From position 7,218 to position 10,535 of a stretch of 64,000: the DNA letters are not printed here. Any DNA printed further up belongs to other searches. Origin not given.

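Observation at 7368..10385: Two complete GspE/PilB secretion ATPases fused into one 1005-aa polypeptide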

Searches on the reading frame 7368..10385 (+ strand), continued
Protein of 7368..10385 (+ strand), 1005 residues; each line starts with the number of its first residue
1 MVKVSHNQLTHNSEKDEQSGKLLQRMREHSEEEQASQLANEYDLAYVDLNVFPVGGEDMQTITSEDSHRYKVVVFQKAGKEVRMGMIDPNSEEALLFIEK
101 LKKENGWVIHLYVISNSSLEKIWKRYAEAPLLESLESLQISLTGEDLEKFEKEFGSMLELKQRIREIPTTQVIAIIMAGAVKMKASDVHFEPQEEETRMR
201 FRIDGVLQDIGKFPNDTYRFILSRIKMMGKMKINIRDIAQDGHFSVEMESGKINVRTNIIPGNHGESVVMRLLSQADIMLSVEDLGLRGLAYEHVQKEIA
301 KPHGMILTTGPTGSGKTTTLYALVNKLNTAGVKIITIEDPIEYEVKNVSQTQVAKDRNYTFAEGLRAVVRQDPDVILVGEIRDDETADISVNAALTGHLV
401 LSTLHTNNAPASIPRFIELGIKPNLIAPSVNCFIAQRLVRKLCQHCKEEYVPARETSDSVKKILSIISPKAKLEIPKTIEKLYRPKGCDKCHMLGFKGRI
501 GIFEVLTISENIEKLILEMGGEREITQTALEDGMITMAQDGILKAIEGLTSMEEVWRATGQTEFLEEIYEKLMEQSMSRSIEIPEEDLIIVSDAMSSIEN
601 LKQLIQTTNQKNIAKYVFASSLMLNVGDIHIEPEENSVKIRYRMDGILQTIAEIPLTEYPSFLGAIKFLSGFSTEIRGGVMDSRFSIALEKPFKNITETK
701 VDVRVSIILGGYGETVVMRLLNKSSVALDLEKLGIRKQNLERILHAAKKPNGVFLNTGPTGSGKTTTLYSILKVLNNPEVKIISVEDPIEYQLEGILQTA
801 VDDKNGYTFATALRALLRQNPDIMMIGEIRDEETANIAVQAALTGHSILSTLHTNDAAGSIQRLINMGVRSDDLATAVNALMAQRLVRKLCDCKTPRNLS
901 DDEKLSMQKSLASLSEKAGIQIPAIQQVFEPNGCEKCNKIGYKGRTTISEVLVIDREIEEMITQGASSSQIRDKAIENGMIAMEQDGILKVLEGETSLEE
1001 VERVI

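Call 43: find_encoding_contigs(protein=P0136, flank=10000, max_places=2)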
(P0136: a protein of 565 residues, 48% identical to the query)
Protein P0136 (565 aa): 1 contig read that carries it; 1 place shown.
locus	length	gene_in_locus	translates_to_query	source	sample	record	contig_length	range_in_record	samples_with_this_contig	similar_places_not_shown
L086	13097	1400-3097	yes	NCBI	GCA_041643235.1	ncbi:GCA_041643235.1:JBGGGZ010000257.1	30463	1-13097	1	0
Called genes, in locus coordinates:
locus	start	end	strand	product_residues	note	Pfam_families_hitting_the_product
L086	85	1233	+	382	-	PF01368:DHH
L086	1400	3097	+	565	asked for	PF05157:MshEN (weak), PF00437:T2SSE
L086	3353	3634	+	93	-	-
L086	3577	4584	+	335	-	PF05496:RuvB_N, PF07728:AAA_5 (faint), PF00004:AAA, PF17864:AAA_lid_4, PF05491:WHD_RuvB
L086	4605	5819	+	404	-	PF18895:T4SS_pilin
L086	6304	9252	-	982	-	PF00912:Transgly, PF00905:Transpeptidase, PF17957:Big_7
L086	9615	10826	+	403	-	PF00579:tRNA-synt_1b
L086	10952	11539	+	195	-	-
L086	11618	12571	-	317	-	-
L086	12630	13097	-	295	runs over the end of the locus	PF00480:ROK, PF02685:Glucokinase (faint)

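Call 44: find_encoding_contigs(protein=P0156, flank=10000, max_places=2)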
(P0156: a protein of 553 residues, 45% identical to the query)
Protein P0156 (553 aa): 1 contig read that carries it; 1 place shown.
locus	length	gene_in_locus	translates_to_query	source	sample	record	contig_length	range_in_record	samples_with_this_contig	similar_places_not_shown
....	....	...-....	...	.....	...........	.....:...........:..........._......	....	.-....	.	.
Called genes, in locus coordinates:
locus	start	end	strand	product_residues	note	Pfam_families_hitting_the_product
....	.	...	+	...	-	?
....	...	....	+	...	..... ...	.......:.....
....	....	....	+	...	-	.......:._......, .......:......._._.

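Call 45: find_encoding_contigs(protein=P0133, flank=10000, max_places=2)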
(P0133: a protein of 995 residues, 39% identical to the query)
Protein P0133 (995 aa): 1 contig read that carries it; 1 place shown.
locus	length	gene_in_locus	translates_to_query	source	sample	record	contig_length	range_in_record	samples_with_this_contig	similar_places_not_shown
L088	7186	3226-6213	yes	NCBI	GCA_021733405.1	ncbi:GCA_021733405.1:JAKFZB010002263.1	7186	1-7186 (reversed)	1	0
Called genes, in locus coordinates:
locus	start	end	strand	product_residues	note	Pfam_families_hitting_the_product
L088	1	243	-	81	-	?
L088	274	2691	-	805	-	PF02739:5_3_exonuc_N, PF01367:5_3_exonuc, PF00476:DNA_pol_A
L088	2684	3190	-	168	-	PF02367:TsaE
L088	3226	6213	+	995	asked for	PF00437:T2SSE, PF20720:nSTAND3 (faint), PF02399:Herpes_ori_bp (faint), PF25199:nSTAND_NTPase5 (faint), PF02492:cobW (faint), PF13173:AAA_14 (faint), PF13401:AAA_22 (faint), PF00437:T2SSE, +1 more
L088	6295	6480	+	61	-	-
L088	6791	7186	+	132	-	?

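Call 53: search_protein_families(library=pfam, proteins=[L023:9367-9825:-, L023:8847-9302:-, L023:7883-8716:-, L023:9965-11260:+, L023:11481-12476:+, L023:13000-13836:+, L023:13882-14703:+, L054:11624-12589:+, L054:12866-14116:+, L054:14120-15115:+], max_evalue=0.0001)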
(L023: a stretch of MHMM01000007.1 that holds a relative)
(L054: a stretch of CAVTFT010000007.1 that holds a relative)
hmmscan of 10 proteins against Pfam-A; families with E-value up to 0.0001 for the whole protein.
L023:9367-9825:- (152 aa): 1 family
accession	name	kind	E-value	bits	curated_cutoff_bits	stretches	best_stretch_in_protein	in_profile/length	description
PF02367.23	TsaE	-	1.2e-34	119.5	26.6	1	7-147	2-126/128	Threonylcarbamoyl adenosine biosynthesis protein TsaE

L023:8847-9302:- (151 aa): 0 families

L023:7883-8716:- (277 aa): 0 families

L023:9965-11260:+ (431 aa): 3 families
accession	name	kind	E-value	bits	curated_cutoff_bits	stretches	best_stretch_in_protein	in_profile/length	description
PF00437.27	T2SSE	-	2.6e-117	392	24.9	1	41-427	6-370/370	Type II/IV secretion system protein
PF25199.1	nSTAND_NTPase5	-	1e-05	25.8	34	1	171-221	36-87/145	Novel STAND NTPase 5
PF13401.12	AAA_22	-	8.9e-05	23.3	27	0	175-210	4-39/130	AAA domain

L023:11481-12476:+ (331 aa): 6 families
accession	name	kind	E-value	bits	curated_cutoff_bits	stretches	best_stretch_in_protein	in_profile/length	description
PF05496.18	RuvB_N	-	1.3e-69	233.4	27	1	18-176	1-159/159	Holliday junction DNA helicase RuvB P-loop domain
PF17864.7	AAA_lid_4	-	3.4e-25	88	27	1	179-252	1-74/74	RuvB AAA lid domain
PF05491.19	RuvB_C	-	3.9e-24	84.8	24.7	1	254-323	2-71/72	RuvB C-terminal winged helix domain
PF00004.35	AAA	-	8.9e-18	65.4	21.2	1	53-177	1-130/131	ATPase family associated with various cellular activities (AAA)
PF07728.20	AAA_5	-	3.5e-08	34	22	1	52-170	1-139/139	AAA domain (dynein-related subfamily)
PF06068.19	TIP49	-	8.9e-05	22.2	23.8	0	24-80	24-80/347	TIP49 P-loop domain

L023:13000-13836:+ (278 aa): 1 family
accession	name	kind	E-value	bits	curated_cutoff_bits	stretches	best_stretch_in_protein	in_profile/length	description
PF01471.23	PG_binding_1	-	9e-12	45.4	23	1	83-140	1-56/57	Putative peptidoglycan binding domain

L023:13882-14703:+ (273 aa): 6 families
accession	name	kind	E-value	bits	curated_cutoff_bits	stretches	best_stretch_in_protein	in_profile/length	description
PF12836.13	HHH_3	-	1.1e-16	61.1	27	1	22-74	6-62/65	Helix-hairpin-helix motif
PF00932.25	LTD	-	6.9e-16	59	34.3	1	101-198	3-108/109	Lamin Tail Domain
PF00633.29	HHH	-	1.2e-10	41.1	24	1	22-47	3-28/30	Helix-hairpin-helix motif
PF06514.17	PsbU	-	6.7e-09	36.1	24.5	1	21-75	14-68/93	Photosystem II 12 kDa extrinsic protein (PsbU)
PF14520.12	HHH_5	-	3.1e-07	31.2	27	0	30-59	2-30/57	Helix-hairpin-helix domain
PF14716.13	HHH_8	-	4.6e-05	24.2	30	0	27-47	45-65/73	Helix-hairpin-helix domain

L054:11624-12589:+ (321 aa): 2 families
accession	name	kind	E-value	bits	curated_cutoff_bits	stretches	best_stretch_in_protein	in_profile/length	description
PF13186.11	SPASM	-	4.6e-14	52.9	21.5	1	234-293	7-67/67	Iron-sulfur cluster-binding domain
PF04055.27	Radical_SAM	-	1.2e-07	32.5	29.5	1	16-150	3-138/166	Radical SAM superfamily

L054:12866-14116:+ (416 aa): 1 family
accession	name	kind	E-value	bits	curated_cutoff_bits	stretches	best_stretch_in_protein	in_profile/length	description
PF00482.28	T2SSF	-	9.3e-58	194.1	25.2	2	83-205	2-125/125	Type II secretion system (T2SS), protein F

L054:14120-15115:+ (331 aa): 1 family
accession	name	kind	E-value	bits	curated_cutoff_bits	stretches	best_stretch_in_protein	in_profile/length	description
PF12019.13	GspH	-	8.9e-11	42.7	21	1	227-323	1-107/108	Type II transport protein GspH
